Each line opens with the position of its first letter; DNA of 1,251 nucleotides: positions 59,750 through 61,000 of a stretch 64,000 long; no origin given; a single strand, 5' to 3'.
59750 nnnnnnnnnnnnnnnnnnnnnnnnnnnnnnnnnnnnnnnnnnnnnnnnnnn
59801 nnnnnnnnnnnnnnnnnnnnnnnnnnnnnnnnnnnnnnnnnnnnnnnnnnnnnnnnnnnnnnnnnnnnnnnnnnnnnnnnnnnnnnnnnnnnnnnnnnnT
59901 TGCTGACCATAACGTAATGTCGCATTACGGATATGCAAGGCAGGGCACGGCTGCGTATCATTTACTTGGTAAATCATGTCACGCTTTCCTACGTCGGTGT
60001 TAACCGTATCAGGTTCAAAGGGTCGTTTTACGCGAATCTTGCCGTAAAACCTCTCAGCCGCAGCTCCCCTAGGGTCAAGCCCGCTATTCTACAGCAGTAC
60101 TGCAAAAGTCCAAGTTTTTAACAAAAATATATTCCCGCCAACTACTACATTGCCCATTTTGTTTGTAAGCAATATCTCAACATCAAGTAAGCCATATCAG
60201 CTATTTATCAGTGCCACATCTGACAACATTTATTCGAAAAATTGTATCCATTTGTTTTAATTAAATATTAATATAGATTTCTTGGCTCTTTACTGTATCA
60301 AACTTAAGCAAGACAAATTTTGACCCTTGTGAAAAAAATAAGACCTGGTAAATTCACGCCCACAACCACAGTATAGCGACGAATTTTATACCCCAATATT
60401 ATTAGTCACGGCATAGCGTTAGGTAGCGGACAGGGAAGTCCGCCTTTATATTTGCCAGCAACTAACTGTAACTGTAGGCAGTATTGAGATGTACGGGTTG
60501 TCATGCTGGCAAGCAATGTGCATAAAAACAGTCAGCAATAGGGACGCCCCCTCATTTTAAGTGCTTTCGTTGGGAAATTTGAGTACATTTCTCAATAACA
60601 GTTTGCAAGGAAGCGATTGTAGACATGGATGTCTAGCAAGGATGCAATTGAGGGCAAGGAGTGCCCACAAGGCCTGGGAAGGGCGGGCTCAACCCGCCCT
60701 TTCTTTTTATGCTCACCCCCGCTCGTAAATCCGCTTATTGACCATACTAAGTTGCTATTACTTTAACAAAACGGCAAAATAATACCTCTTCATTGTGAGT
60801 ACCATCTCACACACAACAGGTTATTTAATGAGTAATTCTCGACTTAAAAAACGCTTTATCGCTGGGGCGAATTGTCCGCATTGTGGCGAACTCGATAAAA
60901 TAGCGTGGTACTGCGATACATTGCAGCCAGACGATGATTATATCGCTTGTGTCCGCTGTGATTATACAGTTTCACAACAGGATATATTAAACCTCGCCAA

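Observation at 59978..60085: TPP riboswitch controlling an NMT1/THI5-type ABC importer (ThiXYZ-like), with the SD embedded in the aptamer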

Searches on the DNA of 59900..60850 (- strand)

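Call 48: search_rna_families(source=window, start=59900, end=60850, threshold=evalue, max_evalue=1)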
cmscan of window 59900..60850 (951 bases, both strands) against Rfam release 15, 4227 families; matches with E-value up to 1: 3.
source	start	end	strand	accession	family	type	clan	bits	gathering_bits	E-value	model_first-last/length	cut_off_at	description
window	59969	60080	-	RF00059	TPP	Cis-reg; riboswitch;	-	63.5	54.3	5.8e-12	1-105/105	no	TPP riboswitch aptamer (THI element)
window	60612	60709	+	RF02865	ncS01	Gene; sRNA;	-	24.2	58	0.08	1-110/110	no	Burkholderia sRNA 1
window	60600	60706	+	RF00166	PrrB_RsmZ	Gene; sRNA;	CL00106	22.2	44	0.0083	1-133/133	no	PrrB/RsmZ RNA family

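Call 51: build_rna_model(alignment_id=A1, structure=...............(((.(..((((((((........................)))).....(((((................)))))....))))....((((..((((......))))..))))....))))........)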
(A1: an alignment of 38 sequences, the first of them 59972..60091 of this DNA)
Model R1 built from alignment A1 (38 sequences, 143 columns); structure: as given.
model positions 109; base pairs 25; branch points 2; effective number of sequences 2.58; information 0.59 bits per position. Calibrated on 0.2 Mb of random sequence (short: E-values are rough).
structure used (alignment columns):
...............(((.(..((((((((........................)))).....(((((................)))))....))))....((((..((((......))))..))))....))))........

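Call 52: search_with_rna_model(model_id=R1, sources=[window, L001, L002, L003, L004, L005, L006, L007, L008, L009, L010, L011, L012, L013, L014, L015, L016, L017, L018, L019, L020, L021, L022, L023, L024, L025, L026, L027, L028, L029, L030, L031, L032, L033, L034, L035, L036, L037, L038, L039, L040, L041, L042, L043, L044, L045, L046, L047, L048, L049, L050, L051, L052, L053, L054, L055, L056, L057, L058, L059, L060, L061, L062, L063, L064, L065, L066, L067, L068, L069, L070, L071, L072, L073, L074, L075, L076, L077, L078, L079, L080], max_evalue=0.001, make_alignment=true)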
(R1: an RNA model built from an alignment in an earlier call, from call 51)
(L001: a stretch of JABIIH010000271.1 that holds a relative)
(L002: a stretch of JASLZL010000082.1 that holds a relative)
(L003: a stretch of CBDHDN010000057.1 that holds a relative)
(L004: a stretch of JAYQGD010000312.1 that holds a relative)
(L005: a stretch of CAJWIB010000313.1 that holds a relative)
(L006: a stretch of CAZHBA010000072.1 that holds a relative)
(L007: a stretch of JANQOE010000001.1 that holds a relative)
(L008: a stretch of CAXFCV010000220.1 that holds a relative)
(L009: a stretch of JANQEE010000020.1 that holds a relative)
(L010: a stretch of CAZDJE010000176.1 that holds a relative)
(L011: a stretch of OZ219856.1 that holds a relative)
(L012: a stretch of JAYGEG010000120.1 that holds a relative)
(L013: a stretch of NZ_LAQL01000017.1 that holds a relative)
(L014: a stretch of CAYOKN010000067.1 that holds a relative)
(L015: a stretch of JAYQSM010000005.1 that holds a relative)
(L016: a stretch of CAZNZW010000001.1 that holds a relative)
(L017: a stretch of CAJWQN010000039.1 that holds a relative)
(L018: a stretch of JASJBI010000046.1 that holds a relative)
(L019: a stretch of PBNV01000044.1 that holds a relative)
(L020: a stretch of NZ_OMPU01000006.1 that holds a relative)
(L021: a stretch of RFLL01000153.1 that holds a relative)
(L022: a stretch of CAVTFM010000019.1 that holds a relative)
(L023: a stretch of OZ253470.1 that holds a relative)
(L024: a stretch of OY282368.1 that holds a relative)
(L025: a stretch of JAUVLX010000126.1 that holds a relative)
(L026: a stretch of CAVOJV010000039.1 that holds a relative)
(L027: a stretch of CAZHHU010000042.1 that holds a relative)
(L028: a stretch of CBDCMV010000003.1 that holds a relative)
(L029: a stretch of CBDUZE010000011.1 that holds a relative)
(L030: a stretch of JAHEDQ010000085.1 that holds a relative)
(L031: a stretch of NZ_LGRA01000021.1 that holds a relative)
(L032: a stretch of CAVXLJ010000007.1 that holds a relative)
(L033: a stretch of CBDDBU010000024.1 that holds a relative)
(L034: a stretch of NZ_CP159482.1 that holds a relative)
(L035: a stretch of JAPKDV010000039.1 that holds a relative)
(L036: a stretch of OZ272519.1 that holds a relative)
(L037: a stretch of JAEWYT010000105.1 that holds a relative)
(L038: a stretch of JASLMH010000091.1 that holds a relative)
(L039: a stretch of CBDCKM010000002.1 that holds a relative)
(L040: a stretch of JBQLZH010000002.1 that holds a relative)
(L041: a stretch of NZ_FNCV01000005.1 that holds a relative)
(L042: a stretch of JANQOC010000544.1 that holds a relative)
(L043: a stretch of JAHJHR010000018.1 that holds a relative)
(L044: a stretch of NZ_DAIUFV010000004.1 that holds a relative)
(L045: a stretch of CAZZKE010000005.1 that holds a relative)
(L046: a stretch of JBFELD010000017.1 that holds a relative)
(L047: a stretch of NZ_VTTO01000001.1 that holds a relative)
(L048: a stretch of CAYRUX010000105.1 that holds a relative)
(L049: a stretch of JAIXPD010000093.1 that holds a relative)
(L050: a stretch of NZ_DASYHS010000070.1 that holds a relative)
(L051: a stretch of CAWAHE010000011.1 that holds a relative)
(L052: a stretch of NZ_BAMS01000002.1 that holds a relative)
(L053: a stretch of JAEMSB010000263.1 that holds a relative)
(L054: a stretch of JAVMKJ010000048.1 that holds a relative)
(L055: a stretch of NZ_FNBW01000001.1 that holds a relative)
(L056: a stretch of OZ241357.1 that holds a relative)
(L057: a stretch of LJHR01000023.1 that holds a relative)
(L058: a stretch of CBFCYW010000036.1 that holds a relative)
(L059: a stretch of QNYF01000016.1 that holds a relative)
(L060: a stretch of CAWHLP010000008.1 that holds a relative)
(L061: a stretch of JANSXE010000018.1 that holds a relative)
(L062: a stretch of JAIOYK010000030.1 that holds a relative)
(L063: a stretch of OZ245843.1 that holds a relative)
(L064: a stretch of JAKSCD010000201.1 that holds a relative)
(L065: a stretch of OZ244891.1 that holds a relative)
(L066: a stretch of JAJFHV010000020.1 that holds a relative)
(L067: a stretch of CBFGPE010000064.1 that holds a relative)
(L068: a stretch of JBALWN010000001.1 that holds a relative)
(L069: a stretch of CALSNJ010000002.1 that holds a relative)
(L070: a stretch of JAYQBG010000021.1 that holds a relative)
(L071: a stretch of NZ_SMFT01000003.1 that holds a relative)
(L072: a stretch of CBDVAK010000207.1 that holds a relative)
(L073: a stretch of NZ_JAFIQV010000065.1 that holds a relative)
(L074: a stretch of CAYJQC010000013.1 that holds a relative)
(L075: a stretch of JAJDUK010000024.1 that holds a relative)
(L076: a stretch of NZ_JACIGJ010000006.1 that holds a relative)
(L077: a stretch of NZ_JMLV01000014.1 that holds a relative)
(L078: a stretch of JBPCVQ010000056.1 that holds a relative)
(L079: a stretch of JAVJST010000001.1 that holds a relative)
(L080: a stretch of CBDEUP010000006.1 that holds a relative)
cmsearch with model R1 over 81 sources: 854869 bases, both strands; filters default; matches with E-value up to 0.001: 67.
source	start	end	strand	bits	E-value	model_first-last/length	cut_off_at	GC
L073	3313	3421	+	108.4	1.3e-30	1-109/109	no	0.67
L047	3327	3434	+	107.7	2.3e-30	1-109/109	no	0.67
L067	3341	3448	+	106.7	4.5e-30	1-109/109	no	0.68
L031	3342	3449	+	106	7.4e-30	1-109/109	no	0.69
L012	2129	2238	+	104.1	2.8e-29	1-109/109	no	0.6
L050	3372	3480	+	103.6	4.1e-29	1-109/109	no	0.66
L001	2717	2826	+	103.3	4.9e-29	1-109/109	no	0.57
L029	3219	3327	+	101.6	1.7e-28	1-109/109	no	0.6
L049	925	1035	+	100.7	3e-28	1-109/109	no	0.67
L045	3389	3501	+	99.7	6.5e-28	1-109/109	no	0.6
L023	3243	3352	+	97.9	2.2e-27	1-109/109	no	0.64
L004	599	708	+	97.3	3.3e-27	1-109/109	no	0.6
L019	3380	3491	+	97.1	3.8e-27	1-109/109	no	0.62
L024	3158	3269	+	97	4.3e-27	1-109/109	no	0.69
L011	3148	3259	+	96.3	6.9e-27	1-109/109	no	0.68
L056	3158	3269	+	95.9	9.4e-27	1-109/109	no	0.69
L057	3290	3395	+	95.6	1.2e-26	1-109/109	no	0.63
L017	1993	2100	+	95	1.7e-26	1-109/109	no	0.68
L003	3328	3434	+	94.7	2.2e-26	1-109/109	no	0.67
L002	3328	3440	+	94.7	2.2e-26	1-109/109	no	0.65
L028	3240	3350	+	93.6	4.6e-26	1-109/109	no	0.65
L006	3310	3419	+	93.1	6.8e-26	1-109/109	no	0.66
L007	3322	3425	+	93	7.1e-26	1-109/109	no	0.62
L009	3223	3334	+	92.5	9.9e-26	1-109/109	no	0.64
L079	3325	3433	+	92.3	1.1e-25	1-109/109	no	0.64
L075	3277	3385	+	92.1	1.3e-25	1-109/109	no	0.64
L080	3336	3445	+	90.6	3.8e-25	1-109/109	no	0.64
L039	3224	3332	+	89.7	7.3e-25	1-109/109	no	0.68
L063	4073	4181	+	88.7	1.5e-24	1-109/109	no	0.67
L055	4006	4115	+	88.3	1.9e-24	1-109/109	no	0.66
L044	3220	3325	+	88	2.5e-24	1-109/109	no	0.6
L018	3345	3453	+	87.9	2.6e-24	1-109/109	no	0.71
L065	3926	4059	+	86.5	7.1e-24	1-109/109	no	0.69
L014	3299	3407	+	85.6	1.3e-23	1-109/109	no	0.66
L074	3282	3397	+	85.1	1.9e-23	1-109/109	no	0.68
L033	3276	3381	+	83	8.1e-23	1-109/109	no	0.66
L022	3309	3414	+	82.4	1.3e-22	1-109/109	no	0.69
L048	3301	3404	+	81.5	2.4e-22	1-109/109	no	0.59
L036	3255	3381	+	81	3.5e-22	1-109/109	no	0.67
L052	3291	3395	+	80.3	5.8e-22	1-109/109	no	0.53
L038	1341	1449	+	77.6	3.8e-21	1-109/109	no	0.7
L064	3286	3390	+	75.9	1.3e-20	1-109/109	no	0.57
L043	4048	4154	+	69.5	1.2e-18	1-109/109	no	0.63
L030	3292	3414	+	69.2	1.4e-18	1-109/109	no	0.64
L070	3340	3451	+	68.2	2.9e-18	1-109/109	no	0.6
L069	3294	3405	+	67.4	5.2e-18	1-109/109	no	0.57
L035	3347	3458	+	67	7e-18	1-109/109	no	0.57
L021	2761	2900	+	59.7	1.2e-15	1-109/109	no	0.67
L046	1812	1920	+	57.4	5.9e-15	1-109/109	no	0.61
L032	4051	4158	+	55.3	2.7e-14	1-109/109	no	0.64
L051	4049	4155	+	54.7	4e-14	1-109/109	no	0.65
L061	488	601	+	54.1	6.3e-14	1-109/109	no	0.74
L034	4802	4919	+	53.5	9.7e-14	1-109/109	no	0.68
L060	4055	4161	+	52.4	2e-13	1-109/109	no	0.64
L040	4832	4938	+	50.2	9.6e-13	1-109/109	no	0.67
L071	3325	3425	+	50.2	1e-12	1-109/109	no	0.44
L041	3212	3342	+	49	2.2e-12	1-109/109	no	0.67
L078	3345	3448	+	48.9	2.4e-12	1-109/109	no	0.66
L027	1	102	+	48.4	3.6e-12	12-109/109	5'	0.68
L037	3999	4120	+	47.8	5.3e-12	1-109/109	no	0.61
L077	4729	4848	+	45.6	2.5e-11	1-109/109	no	0.57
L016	446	541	+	40.4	9.7e-10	1-109/109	no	0.55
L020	2377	2493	+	40.4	9.7e-10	1-109/109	no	0.51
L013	2413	2534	+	39.6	1.7e-09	1-109/109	no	0.48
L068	2359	2476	+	38.7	3.4e-09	1-109/109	no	0.47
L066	4053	4157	+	35.6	2.9e-08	1-109/109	no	0.55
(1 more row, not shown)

Alignment A3: 67 matches aligned to the model, 204 columns, each read 5' to 3' on its own strand. Consensus structure (alignment columns), stored with it:
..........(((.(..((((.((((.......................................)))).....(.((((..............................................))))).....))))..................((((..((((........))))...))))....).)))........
